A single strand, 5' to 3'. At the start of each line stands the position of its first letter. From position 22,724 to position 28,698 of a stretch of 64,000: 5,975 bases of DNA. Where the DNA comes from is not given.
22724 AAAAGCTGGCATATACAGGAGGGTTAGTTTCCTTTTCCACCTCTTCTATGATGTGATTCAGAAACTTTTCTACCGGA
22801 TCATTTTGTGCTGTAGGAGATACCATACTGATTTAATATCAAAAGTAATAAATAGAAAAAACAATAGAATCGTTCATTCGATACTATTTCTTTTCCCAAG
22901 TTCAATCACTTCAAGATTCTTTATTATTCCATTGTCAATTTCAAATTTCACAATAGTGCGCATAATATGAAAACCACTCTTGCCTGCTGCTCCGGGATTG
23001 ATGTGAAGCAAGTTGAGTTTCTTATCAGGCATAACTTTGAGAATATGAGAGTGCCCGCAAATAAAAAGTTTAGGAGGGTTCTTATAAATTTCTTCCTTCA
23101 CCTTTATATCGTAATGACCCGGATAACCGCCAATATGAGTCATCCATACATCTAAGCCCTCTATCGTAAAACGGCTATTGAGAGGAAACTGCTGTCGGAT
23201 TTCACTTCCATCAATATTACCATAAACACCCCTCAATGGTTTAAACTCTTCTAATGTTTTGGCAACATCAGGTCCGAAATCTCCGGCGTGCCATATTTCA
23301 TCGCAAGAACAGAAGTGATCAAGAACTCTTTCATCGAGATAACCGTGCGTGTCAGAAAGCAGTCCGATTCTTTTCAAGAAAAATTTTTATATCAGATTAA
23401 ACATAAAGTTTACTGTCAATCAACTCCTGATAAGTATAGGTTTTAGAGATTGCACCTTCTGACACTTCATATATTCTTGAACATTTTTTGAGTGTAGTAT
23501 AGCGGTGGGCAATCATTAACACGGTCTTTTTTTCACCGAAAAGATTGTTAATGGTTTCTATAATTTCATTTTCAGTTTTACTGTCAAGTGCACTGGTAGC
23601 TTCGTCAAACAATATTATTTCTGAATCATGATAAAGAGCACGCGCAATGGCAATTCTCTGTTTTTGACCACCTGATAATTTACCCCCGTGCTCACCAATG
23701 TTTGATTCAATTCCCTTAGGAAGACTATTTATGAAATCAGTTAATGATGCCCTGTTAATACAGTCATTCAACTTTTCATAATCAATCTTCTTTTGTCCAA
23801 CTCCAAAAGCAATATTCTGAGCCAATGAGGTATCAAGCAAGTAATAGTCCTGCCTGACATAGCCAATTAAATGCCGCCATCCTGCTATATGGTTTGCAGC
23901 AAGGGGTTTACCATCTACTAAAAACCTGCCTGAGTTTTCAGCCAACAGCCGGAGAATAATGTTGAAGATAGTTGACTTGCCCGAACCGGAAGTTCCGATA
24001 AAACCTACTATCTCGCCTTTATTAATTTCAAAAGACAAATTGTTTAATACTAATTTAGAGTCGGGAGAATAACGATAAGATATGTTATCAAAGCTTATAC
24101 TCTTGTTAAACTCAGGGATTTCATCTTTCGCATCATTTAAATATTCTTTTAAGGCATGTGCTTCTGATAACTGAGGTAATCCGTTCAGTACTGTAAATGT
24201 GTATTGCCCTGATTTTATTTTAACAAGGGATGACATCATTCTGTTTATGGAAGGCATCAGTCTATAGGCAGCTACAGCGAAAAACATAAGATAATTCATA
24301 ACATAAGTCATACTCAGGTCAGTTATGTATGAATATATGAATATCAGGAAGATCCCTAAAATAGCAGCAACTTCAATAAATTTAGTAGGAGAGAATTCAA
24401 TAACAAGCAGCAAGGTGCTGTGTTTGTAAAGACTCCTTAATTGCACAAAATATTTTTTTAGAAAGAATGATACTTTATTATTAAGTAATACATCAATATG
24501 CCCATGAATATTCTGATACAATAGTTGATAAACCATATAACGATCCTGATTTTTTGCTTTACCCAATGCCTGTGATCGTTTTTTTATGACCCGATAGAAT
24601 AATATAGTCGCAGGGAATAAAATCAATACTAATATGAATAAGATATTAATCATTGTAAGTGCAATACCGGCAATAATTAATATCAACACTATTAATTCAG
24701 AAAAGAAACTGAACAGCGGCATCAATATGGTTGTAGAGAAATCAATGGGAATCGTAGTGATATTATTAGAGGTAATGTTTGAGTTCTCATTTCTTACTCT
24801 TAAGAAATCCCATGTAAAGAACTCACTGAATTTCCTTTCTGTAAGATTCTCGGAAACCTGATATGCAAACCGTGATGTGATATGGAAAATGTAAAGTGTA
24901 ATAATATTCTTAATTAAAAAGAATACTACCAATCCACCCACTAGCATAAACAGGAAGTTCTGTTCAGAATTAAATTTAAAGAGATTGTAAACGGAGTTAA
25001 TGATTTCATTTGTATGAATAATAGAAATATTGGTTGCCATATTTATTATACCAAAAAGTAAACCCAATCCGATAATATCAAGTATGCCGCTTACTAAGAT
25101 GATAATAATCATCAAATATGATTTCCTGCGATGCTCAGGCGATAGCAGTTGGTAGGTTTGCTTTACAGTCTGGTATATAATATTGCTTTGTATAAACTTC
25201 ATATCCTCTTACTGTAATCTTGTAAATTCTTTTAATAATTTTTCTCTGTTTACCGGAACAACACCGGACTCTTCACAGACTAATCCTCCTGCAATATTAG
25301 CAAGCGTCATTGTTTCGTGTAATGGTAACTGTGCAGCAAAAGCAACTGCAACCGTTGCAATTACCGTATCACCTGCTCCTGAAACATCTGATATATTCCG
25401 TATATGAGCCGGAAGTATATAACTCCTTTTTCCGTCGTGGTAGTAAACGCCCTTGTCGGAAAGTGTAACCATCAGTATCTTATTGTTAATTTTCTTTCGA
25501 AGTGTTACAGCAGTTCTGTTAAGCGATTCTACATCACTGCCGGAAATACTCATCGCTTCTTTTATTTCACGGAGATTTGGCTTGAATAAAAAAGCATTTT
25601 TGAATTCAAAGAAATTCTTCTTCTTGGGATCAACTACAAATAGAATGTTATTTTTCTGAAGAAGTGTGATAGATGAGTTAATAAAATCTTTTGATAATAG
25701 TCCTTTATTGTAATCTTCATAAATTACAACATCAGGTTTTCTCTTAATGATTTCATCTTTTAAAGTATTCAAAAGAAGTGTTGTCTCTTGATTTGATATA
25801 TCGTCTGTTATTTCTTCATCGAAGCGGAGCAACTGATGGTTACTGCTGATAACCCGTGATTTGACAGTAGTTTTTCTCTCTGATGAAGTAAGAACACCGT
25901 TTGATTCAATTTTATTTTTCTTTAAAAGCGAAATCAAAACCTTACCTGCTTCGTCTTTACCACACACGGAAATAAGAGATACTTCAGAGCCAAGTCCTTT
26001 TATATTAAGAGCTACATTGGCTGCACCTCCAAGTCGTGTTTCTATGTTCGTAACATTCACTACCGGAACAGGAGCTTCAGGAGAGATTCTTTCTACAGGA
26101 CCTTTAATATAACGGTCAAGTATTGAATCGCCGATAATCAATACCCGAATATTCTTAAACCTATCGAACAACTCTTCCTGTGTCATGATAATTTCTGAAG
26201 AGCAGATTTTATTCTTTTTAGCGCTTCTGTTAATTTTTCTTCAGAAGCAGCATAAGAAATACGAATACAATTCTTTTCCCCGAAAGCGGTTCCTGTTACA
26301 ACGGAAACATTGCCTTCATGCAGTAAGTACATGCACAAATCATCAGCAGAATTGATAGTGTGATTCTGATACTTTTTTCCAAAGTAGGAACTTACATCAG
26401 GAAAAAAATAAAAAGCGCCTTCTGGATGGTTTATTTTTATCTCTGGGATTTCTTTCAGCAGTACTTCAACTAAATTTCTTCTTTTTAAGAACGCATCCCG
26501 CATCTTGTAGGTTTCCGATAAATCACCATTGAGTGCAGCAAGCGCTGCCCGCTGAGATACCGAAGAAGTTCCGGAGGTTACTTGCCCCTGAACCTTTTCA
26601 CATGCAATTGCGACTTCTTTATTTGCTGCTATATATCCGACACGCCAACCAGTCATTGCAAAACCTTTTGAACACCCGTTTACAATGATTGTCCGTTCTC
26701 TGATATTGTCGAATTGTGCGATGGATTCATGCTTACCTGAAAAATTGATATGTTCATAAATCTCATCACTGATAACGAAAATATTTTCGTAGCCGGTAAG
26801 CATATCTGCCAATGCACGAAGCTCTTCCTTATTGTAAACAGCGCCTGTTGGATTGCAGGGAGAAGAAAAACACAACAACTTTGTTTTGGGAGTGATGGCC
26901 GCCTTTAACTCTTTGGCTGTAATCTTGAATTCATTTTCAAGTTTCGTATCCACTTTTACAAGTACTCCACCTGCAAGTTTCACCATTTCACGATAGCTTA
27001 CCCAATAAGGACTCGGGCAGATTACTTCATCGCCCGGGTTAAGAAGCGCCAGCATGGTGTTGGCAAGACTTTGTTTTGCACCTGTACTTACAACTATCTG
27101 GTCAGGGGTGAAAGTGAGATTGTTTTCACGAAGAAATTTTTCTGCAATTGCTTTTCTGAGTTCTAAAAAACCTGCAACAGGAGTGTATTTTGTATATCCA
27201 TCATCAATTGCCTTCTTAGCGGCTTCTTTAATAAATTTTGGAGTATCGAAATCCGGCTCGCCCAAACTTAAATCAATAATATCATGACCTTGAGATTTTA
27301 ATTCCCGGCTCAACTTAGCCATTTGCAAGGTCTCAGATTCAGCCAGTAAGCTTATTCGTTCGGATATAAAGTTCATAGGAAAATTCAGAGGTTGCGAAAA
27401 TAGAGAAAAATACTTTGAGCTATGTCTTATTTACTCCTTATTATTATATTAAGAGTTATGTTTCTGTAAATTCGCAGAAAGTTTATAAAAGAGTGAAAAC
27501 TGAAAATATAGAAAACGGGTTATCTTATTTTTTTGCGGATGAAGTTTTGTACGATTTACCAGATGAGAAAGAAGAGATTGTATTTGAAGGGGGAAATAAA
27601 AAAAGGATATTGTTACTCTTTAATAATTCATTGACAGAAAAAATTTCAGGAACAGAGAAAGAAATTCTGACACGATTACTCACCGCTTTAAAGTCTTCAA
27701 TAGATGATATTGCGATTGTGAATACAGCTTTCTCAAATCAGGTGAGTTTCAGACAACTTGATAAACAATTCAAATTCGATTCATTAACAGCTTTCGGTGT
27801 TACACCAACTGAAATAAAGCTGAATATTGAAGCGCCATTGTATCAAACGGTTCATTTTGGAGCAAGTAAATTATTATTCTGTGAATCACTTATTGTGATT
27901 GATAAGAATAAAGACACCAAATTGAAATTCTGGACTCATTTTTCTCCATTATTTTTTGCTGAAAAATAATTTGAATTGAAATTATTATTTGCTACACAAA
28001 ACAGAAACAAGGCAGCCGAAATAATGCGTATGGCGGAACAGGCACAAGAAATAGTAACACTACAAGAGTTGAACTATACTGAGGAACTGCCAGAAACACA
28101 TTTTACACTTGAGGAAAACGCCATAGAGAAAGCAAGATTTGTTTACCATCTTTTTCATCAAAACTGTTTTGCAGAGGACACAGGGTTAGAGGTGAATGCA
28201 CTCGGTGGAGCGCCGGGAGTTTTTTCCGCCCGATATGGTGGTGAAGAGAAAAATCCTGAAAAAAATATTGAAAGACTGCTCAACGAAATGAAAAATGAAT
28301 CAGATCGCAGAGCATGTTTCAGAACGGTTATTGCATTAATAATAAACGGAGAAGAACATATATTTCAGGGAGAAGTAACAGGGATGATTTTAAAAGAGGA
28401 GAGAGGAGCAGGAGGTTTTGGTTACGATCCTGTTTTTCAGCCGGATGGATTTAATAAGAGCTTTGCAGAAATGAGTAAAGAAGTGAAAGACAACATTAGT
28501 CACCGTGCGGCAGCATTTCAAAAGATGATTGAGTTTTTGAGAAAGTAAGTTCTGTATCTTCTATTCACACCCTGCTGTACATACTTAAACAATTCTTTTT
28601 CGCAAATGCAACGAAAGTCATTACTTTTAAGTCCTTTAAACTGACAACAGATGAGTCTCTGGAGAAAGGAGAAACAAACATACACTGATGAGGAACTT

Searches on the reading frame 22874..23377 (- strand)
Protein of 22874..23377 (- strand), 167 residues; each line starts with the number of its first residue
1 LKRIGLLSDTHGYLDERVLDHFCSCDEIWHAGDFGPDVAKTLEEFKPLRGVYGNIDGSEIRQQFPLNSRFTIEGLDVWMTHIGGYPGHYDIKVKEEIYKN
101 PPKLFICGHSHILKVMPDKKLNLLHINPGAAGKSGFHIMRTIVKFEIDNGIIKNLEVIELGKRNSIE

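Call 57: search_protein_families(library=pfam, proteins=[window:22874-23377:-], max_evalue=0.001)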
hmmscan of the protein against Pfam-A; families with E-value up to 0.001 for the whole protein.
window:22874-23377:- (167 aa): 1 family
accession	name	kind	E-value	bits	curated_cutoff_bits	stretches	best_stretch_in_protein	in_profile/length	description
PF12850.12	Metallophos_2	-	2.4e-29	102.8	27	1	3-149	2-153/154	Calcineurin-like phosphoesterase superfamily domain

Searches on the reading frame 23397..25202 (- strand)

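Call 57: search_protein_families(library=pfam, proteins=[window:23397-25202:-], max_evalue=0.001)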
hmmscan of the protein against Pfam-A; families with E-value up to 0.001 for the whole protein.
window:23397-25202:- (601 aa): 3 families
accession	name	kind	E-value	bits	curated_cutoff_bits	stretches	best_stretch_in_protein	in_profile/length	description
PF00005.33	ABC_tran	-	2.9e-30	106.1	25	1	386-537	1-137/137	ABC transporter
PF02463.25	SMC_N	-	6.4e-08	32.7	40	1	398-582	26-213/220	RecF/RecN/SMC N terminal domain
PF09818.15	ABC_ATPase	-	0.00026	20.5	23.2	1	481-547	131-196/283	P-loop domain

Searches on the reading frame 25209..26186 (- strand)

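Call 57: search_protein_families(library=pfam, proteins=[window:25209-26186:-], max_evalue=0.001)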
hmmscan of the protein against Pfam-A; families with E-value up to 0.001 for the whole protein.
window:25209-26186:- (325 aa): 2 families
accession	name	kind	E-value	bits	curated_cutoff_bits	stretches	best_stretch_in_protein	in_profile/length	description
PF00294.29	PfkB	-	3e-36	125.8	25.8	1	15-310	4-296/302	pfkB family carbohydrate kinase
PF08543.17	Phos_pyr_kin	-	0.00047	20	27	0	195-296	117-224/246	Phosphomethylpyrimidine kinase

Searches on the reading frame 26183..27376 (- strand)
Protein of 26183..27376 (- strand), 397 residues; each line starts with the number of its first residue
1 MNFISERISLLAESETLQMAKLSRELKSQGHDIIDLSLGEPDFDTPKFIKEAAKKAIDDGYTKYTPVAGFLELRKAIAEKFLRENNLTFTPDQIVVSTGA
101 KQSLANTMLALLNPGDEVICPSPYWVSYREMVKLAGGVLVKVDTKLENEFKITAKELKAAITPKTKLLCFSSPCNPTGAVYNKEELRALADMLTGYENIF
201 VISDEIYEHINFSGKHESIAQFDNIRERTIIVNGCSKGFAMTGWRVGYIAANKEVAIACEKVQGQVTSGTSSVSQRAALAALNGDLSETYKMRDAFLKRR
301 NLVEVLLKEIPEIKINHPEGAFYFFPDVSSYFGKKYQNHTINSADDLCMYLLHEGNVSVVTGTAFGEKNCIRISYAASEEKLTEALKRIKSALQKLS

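Call 57: search_protein_families(library=pfam, proteins=[window:26183-27376:-], max_evalue=0.001)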
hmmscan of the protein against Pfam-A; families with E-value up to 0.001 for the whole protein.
window:26183-27376:- (397 aa): 4 families
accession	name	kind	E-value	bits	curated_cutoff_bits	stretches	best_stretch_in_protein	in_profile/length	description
PF00155.27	Aminotran_1_2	-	5.7e-82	276.2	19.7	1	32-389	2-361/361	Aminotransferase class I and II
PF01041.23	DegT_DnrJ_EryC1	-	8.2e-07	29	19.8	1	95-191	44-136/360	DegT/DnrJ/EryC1/StrS aminotransferase family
PF01053.26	Cys_Met_Meta_PP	-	2.8e-05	23.3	27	1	94-186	71-159/381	Cys/Met metabolism PLP-dependent enzyme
PF12897.13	Asp_aminotransf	-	0.00026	20.4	27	1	115-278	124-292/421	Aspartate amino-transferase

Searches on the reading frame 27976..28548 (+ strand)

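Call 57: search_protein_families(library=pfam, proteins=[window:27976-28548:+], max_evalue=0.001)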
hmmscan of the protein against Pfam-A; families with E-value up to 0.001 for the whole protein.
window:27976-28548:+ (190 aa): 1 family
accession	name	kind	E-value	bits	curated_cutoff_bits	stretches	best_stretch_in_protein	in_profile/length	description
PF01725.21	Ham1p_like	-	4.2e-64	216.3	22.5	1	3-187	1-186/186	Ham1 family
